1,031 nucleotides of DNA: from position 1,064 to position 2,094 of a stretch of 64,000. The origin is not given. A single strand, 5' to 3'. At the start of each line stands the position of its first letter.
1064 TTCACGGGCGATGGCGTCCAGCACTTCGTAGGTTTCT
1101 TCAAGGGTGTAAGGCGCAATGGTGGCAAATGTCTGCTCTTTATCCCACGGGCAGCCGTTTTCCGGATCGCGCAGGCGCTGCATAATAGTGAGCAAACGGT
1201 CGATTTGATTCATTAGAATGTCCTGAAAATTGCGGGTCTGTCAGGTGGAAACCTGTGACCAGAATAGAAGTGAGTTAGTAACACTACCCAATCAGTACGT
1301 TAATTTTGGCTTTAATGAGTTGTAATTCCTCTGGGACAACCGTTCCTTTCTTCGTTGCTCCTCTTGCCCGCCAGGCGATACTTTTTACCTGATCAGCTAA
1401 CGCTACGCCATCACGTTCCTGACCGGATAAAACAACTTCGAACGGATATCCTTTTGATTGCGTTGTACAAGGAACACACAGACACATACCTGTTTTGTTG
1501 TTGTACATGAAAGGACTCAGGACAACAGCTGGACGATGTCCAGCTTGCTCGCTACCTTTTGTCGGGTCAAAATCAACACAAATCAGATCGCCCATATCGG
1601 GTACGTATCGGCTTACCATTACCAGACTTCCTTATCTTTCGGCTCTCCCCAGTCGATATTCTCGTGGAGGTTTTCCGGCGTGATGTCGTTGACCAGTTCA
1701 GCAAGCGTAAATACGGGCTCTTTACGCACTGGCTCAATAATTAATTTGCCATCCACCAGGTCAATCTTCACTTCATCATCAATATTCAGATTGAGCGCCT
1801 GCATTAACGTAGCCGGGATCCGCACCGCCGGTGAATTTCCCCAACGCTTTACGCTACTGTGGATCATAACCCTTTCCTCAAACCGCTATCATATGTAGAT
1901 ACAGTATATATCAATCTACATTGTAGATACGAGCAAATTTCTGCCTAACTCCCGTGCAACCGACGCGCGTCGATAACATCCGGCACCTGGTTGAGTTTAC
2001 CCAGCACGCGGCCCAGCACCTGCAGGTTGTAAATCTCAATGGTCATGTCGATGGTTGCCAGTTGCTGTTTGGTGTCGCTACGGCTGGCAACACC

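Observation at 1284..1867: mazEF type II toxin–antitoxin pair embedded between relA and mazG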

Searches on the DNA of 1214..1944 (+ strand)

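Call 10: search_dna_similar(query=window:1214-1944:+, collection=ecoli_genomes, mode=near, max_rows=30, rows=spread)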
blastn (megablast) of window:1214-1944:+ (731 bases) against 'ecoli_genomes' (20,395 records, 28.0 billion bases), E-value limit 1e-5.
Records with a match: 4611; places in all: 4614; records where one place covers at least 80% of the query: 4416.
Genomes with a match: 4611 of 5426; with a place that covers at least 80% of the query: 4416. Places per genome that has any: lowest 1, median 1, highest 2. On chromosomes: 4614 places; on plasmids: 0.
Best place of each record, by identity: >=99% 3236; 95-99% 1375.
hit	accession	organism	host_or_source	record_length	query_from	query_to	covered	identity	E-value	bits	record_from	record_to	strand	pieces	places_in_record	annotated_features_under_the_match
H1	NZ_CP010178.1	Escherichia coli strain H15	not applicable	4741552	1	731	100%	100.0%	0e+0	1351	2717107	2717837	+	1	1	mazF: endoribonuclease MazF | mazE: type II toxin-antitoxin system antitoxin MazE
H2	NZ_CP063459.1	Escherichia coli strain EM22-18-53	not applicable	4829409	3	731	100%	99.5%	0e+0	1325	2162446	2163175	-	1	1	mazF: endoribonuclease MazF | mazE: type II toxin-antitoxin system antitoxin MazE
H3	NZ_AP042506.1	Escherichia coli strain OkiPb01680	bovine feces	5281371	3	731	100%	99.5%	0e+0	1325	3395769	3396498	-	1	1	mazF: endoribonuclease MazF | mazE: type II toxin-antitoxin system antitoxin MazE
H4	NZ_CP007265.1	Escherichia coli strain ST540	-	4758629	3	731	100%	99.3%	0e+0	1319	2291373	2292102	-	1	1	mazF: endoribonuclease MazF | mazE: type II toxin-antitoxin system antitoxin MazE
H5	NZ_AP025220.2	Escherichia coli strain 2017.11.01CC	Homo sapiens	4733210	3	731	100%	99.3%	0e+0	1319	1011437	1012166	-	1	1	mazF: endoribonuclease MazF | mazE: type II toxin-antitoxin system antitoxin MazE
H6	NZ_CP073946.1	Escherichia coli strain MB51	Poultry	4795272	3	731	100%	99.3%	0e+0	1319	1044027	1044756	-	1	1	mazF: endoribonuclease MazF | mazE: type II toxin-antitoxin system antitoxin MazE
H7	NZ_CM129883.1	Escherichia coli strain MB06233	seawater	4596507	3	731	100%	99.3%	0e+0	1319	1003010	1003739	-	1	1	mazF: endoribonuclease MazF | mazE: type II toxin-antitoxin system antitoxin MazE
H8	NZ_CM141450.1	Escherichia coli strain LF4-1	Deer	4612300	3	731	100%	99.3%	0e+0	1319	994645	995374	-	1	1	mazF: endoribonuclease MazF | mazE: type II toxin-antitoxin system antitoxin MazE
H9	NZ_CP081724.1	Escherichia coli strain CX07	-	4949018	1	731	100%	99.0%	0e+0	1312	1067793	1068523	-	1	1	mazF: endoribonuclease MazF | mazE: type II toxin-antitoxin system antitoxin MazE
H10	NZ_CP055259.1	Escherichia coli strain AH62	chicken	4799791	3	731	100%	99.2%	0e+0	1314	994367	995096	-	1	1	mazF: endoribonuclease MazF | mazE: type II toxin-antitoxin system antitoxin MazE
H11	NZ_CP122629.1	Escherichia coli strain ETEC4088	Sus scrofa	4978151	3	731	100%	99.2%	0e+0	1314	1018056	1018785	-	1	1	mazF: endoribonuclease MazF | mazE: type II toxin-antitoxin system antitoxin MazE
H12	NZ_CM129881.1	Escherichia coli strain MB07011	seawater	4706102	3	731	100%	99.2%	0e+0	1314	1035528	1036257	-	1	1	mazF: endoribonuclease MazF | mazE: type II toxin-antitoxin system antitoxin MazE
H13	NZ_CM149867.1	Escherichia coli strain HCP6S3_I2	Sus scrofa domesticus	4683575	3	731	100%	99.2%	0e+0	1314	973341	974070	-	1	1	mazF: endoribonuclease MazF | mazE: type II toxin-antitoxin system antitoxin MazE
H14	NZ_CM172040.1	Escherichia coli strain CUVET23-CCU12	dog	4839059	3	731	100%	99.2%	0e+0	1314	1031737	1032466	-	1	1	mazF: endoribonuclease MazF | mazE: type II toxin-antitoxin system antitoxin MazE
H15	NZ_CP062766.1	Escherichia coli O157:H7 strain Z866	Bovine Faeces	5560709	1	731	100%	98.9%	0e+0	1306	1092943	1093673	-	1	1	mazF: endoribonuclease MazF | mazE: type II toxin-antitoxin system antitoxin MazE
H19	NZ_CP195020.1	Escherichia coli strain OV2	Laboratory strain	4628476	3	728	99%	99.5%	0e+0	1319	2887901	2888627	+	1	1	mazF: endoribonuclease MazF | mazE: type II toxin-antitoxin system antitoxin MazE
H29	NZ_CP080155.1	Escherichia coli strain PK8261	chicken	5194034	1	41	6%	95.2%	3e-7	66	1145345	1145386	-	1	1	none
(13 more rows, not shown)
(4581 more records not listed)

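Call 11: search_dna_similar(query=window:1214-1944:+, collection=ecoli_genomes, mode=near, max_rows=40, rows=best)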
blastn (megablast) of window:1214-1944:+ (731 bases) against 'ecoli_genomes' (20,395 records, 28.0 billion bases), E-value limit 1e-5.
Records with a match: 4611; places in all: 4614; records where one place covers at least 80% of the query: 4416.
Genomes with a match: 4611 of 5426; with a place that covers at least 80% of the query: 4416. Places per genome that has any: lowest 1, median 1, highest 2. On chromosomes: 4614 places; on plasmids: 0.
Best place of each record, by identity: >=99% 3236; 95-99% 1375.
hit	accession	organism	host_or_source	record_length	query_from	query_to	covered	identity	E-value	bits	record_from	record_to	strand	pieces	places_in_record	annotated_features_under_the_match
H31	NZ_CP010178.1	Escherichia coli strain H15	not applicable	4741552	1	731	100%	100.0%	0e+0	1351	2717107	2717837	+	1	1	mazF: endoribonuclease MazF | mazE: type II toxin-antitoxin system antitoxin MazE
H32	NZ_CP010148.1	Escherichia coli strain D6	dog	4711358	1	731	100%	100.0%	0e+0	1351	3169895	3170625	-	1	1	mazF: endoribonuclease MazF | mazE: type II toxin-antitoxin system antitoxin MazE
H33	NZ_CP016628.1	Escherichia coli strain FORC_041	Bulgogi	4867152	1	731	100%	100.0%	0e+0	1351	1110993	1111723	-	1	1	mazF: endoribonuclease MazF | mazE: type II toxin-antitoxin system antitoxin MazE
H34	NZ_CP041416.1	Escherichia coli strain STEC711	goat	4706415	1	731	100%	100.0%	0e+0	1351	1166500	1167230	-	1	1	mazF: endoribonuclease MazF | mazE: type II toxin-antitoxin system antitoxin MazE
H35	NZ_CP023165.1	Escherichia coli O22:H8 strain RM10809-3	cattle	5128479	1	731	100%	100.0%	0e+0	1351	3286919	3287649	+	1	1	mazF: endoribonuclease MazF | mazE: type II toxin-antitoxin system antitoxin MazE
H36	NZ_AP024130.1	Escherichia coli strain SI-NP020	Bos taurus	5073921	1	731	100%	100.0%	0e+0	1351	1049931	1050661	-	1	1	mazF: endoribonuclease MazF | mazE: type II toxin-antitoxin system antitoxin MazE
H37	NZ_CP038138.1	Escherichia coli strain G3X16-2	pig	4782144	1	731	100%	100.0%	0e+0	1351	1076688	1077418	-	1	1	mazF: endoribonuclease MazF | mazE: type II toxin-antitoxin system antitoxin MazE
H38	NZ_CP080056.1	Escherichia coli strain 18SZHZ655Rt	Homo sapiens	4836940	1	731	100%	100.0%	0e+0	1351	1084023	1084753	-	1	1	mazF: endoribonuclease MazF | mazE: type II toxin-antitoxin system antitoxin MazE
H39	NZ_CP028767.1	Escherichia coli strain A7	Orangutan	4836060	1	731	100%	100.0%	0e+0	1351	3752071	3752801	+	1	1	mazF: endoribonuclease MazF | mazE: type II toxin-antitoxin system antitoxin MazE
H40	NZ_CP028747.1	Escherichia coli strain A28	Tachyglossus aculeatus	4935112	1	731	100%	100.0%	0e+0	1351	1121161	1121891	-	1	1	mazF: endoribonuclease MazF | mazE: type II toxin-antitoxin system antitoxin MazE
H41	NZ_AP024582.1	Escherichia coli strain Ec387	Sus scrofa domesticus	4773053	1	731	100%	100.0%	0e+0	1351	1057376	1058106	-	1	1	mazF: endoribonuclease MazF | mazE: type II toxin-antitoxin system antitoxin MazE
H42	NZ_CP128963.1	Escherichia coli strain TUM1887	missing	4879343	1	731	100%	100.0%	0e+0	1351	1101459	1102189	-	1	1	mazF: endoribonuclease MazF | mazE: type II toxin-antitoxin system antitoxin MazE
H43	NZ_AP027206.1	Escherichia coli strain JNE082640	Homo sapiens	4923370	1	731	100%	100.0%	0e+0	1351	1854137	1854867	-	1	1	mazF: endoribonuclease MazF | mazE: type II toxin-antitoxin system antitoxin MazE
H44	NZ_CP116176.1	Escherichia coli strain DETEC-E601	sink countertop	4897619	1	731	100%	100.0%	0e+0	1351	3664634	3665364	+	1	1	mazF: endoribonuclease MazF | mazE: type II toxin-antitoxin system antitoxin MazE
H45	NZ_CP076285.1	Escherichia coli strain 41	not applicable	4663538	1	731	100%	100.0%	0e+0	1351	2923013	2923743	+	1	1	mazF: endoribonuclease MazF | mazE: type II toxin-antitoxin system antitoxin MazE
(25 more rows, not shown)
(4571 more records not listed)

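Call 12: get_annotated_region(hit=H19, flank=3000)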
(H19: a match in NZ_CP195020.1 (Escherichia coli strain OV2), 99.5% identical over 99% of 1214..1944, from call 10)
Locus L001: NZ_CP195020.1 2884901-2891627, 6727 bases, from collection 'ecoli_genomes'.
description: Escherichia coli strain OV2 chromosome, complete genome
organism: Escherichia coli strain OV2 (NCBI taxid 562)
replicon: chromosome; assembly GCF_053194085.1
host: -; source: Laboratory strain; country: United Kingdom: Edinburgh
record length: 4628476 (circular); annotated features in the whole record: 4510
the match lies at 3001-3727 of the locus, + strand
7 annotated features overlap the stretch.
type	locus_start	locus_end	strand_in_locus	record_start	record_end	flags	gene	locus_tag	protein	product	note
CDS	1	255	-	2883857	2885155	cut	eno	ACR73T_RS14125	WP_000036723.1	phosphopyruvate hydratase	-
CDS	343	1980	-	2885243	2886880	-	pyrG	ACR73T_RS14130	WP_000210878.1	glutamine hydrolyzing CTP synthase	-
CDS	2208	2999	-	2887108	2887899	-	mazG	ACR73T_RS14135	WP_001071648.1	nucleoside triphosphate pyrophosphohydrolase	-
CDS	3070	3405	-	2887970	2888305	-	mazF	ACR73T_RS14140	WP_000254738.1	endoribonuclease MazF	-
CDS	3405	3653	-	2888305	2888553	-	mazE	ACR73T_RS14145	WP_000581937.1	type II toxin-antitoxin system antitoxin MazE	-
CDS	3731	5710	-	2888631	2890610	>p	relA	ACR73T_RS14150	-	GTP diphosphokinase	incomplete; partial in the middle of a contig; missing N-terminus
CDS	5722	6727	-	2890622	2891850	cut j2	-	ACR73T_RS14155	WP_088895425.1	IS3-like element IS2 family transposase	programmed frameshift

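Call 13: get_annotated_region(hit=H29, flank=3000)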
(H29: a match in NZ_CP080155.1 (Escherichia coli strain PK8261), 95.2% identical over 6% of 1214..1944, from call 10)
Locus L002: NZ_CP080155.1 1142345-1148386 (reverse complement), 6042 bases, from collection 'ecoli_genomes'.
description: Escherichia coli strain PK8261 chromosome, complete genome
organism: Escherichia coli strain PK8261 (NCBI taxid 562)
replicon: chromosome; assembly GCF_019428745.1
host: -; source: chicken; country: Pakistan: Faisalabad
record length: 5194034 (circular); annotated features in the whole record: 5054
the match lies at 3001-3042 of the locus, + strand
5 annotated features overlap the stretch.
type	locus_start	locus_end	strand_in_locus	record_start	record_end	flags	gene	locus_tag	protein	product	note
CDS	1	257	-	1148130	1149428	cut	eno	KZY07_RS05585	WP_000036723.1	phosphopyruvate hydratase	-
CDS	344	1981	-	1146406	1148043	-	pyrG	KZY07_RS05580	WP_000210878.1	glutamine hydrolyzing CTP synthase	-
CDS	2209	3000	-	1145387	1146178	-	mazG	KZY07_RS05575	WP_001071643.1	nucleoside triphosphate pyrophosphohydrolase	-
CDS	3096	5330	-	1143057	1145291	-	relA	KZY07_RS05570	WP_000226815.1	GTP diphosphokinase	-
CDS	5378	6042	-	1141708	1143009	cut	rlmD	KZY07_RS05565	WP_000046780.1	23S rRNA (uracil(1939)-C(5))-methyltransferase RlmD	-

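Call 21: search_dna_similar(query=window:1548-1608:+, collection=ecoli_genomes, mode=near, max_rows=5)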
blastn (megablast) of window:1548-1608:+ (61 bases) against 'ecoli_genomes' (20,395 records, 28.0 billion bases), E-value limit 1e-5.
Records with a match: 4419; places in all: 4419; records where one place covers at least 80% of the query: 4419.
Genomes with a match: 4419 of 5426; with a place that covers at least 80% of the query: 4419. Places per genome that has any: lowest 1, median 1, highest 1. On chromosomes: 4419 places; on plasmids: 0.
Best place of each record, by identity: >=99% 28; 95-99% 4391.
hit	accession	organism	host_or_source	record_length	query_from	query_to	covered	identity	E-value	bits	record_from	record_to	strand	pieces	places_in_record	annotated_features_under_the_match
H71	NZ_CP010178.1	Escherichia coli strain H15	not applicable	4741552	1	61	100%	100.0%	5e-23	113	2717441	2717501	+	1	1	mazF: endoribonuclease MazF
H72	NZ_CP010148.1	Escherichia coli strain D6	dog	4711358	1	61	100%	100.0%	5e-23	113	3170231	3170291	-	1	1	mazF: endoribonuclease MazF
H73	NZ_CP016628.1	Escherichia coli strain FORC_041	Bulgogi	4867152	1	61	100%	100.0%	5e-23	113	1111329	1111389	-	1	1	mazF: endoribonuclease MazF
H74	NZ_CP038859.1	Escherichia coli strain 357900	Homo sapiens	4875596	1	61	100%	100.0%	5e-23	113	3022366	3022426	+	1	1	mazF: endoribonuclease MazF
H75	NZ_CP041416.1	Escherichia coli strain STEC711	goat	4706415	1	61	100%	100.0%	5e-23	113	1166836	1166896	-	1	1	mazF: endoribonuclease MazF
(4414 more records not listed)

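Call 22: search_dna_similar(query=L002:2951-3145:+, collection=ecoli_genomes, mode=near, max_rows=25, rows=spread)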
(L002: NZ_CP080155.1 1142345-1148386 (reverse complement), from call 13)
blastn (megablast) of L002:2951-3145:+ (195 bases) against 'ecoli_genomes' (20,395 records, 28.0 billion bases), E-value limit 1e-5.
Records with a match: 5378; places in all: 9380; records where one place covers at least 80% of the query: 1007.
Genomes with a match: 5378 of 5426; with a place that covers at least 80% of the query: 1007. Places per genome that has any: lowest 1, median 2, highest 2. On chromosomes: 9380 places; on plasmids: 0.
Best place of each record, by identity: >=99% 213; 95-99% 4836; 90-95% 329.
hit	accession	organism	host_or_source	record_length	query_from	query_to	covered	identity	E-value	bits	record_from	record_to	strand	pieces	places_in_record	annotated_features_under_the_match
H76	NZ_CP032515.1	Escherichia coli strain 118UI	Homo sapiens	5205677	1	195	100%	100.0%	8e-97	361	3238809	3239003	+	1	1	mazG: nucleoside triphosphate pyrophosphohydrolase | relA: GTP diphosphokinase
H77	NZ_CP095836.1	Escherichia coli strain EC31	avian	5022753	1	195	100%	97.9%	4e-90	339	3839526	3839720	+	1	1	mazG: nucleoside triphosphate pyrophosphohydrolase | relA: GTP diphosphokinase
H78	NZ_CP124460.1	Escherichia coli strain AVS0947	environmental: river/lake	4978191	1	195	100%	95.4%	9e-82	311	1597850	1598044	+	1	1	mazG: nucleoside triphosphate pyrophosphohydrolase | relA: GTP diphosphokinase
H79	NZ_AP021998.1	Escherichia coli strain WP3-W18-ESBL-07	-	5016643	4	195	98%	95.9%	9e-82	311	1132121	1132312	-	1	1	relA: GTP diphosphokinase | mazG: nucleoside triphosphate pyrophosphohydrolase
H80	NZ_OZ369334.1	Escherichia coli strain Esc21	not applicable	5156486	4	195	98%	95.9%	9e-82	311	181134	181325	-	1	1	relA: GTP diphosphokinase | mazG: nucleoside triphosphate pyrophosphohydrolase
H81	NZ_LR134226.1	Escherichia coli strain NCTC9088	missing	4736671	1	92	47%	97.8%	1e-35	158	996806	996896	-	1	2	mazG: nucleoside triphosphate pyrophosphohydrolase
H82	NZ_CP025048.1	Escherichia coli strain SC516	Chicken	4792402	1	92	47%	95.7%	3e-32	147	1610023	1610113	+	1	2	mazG: nucleoside triphosphate pyrophosphohydrolase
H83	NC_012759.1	Escherichia coli BW2952 strain K-12 substr. BW2952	-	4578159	1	92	47%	95.7%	3e-32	147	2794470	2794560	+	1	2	mazG: nucleoside triphosphate pyrophosphohydrolase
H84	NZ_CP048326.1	Escherichia coli strain 61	environment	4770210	1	92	47%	95.7%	3e-32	147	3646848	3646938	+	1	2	mazG: nucleoside triphosphate pyrophosphohydrolase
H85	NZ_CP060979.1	Escherichia coli strain EC3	Homo sapiens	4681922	1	92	47%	95.7%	3e-32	147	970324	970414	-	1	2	mazG: nucleoside triphosphate pyrophosphohydrolase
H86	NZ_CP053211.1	Escherichia coli strain QDFD216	dog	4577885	1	92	47%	95.7%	3e-32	147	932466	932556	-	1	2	mazG: nucleoside triphosphate pyrophosphohydrolase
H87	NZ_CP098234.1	Escherichia coli strain ZYB39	bovine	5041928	1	92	47%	95.7%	3e-32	147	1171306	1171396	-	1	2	mazG: nucleoside triphosphate pyrophosphohydrolase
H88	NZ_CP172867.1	Escherichia coli strain 35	Bos taurus taurus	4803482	1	92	47%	95.7%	3e-32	147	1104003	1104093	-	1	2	mazG: nucleoside triphosphate pyrophosphohydrolase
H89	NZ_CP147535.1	Escherichia coli strain GN03551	Homo sapiens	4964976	1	92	47%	95.7%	3e-32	147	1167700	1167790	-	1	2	mazG: nucleoside triphosphate pyrophosphohydrolase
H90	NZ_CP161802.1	Escherichia coli strain MG-phbCAB-3-6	not application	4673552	1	92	47%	95.7%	3e-32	147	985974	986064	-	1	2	mazG: nucleoside triphosphate pyrophosphohydrolase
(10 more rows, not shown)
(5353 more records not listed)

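Call 63: get_annotated_region(hit=H74, flank=2500)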
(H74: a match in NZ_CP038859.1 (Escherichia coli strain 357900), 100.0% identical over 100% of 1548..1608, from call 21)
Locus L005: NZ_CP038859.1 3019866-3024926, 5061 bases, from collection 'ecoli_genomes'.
description: Escherichia coli strain 357900 chromosome, complete genome
organism: Escherichia coli strain 357900 (NCBI taxid 562)
replicon: chromosome; assembly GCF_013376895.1
host: Homo sapiens; source: missing; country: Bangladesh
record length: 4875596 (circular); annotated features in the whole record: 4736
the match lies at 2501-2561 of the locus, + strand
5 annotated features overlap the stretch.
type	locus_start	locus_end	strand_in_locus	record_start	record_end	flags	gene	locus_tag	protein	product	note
CDS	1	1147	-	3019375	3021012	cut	pyrG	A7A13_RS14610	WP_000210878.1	glutamine hydrolyzing CTP synthase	-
CDS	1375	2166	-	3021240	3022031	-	mazG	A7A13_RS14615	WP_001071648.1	nucleoside triphosphate pyrophosphohydrolase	-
CDS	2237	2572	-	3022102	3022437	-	mazF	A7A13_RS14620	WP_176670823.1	endoribonuclease MazF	-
CDS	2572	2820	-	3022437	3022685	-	mazE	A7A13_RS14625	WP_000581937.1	type II toxin-antitoxin system antitoxin MazE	-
CDS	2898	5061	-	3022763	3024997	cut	relA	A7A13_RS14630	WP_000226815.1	GTP diphosphokinase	-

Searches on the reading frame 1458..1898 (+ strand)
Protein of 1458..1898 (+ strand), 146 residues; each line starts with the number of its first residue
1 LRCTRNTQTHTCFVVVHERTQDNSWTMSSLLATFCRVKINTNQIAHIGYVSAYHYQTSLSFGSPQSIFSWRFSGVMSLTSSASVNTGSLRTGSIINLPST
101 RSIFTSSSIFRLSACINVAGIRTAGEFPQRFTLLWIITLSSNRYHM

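Call 67: search_protein_families(proteins=[window:1458-1898:+], library=ncbifam, max_evalue=0.1)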
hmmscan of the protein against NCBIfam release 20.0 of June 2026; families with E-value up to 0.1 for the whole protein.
window:1458-1898:+ (146 aa): 0 families
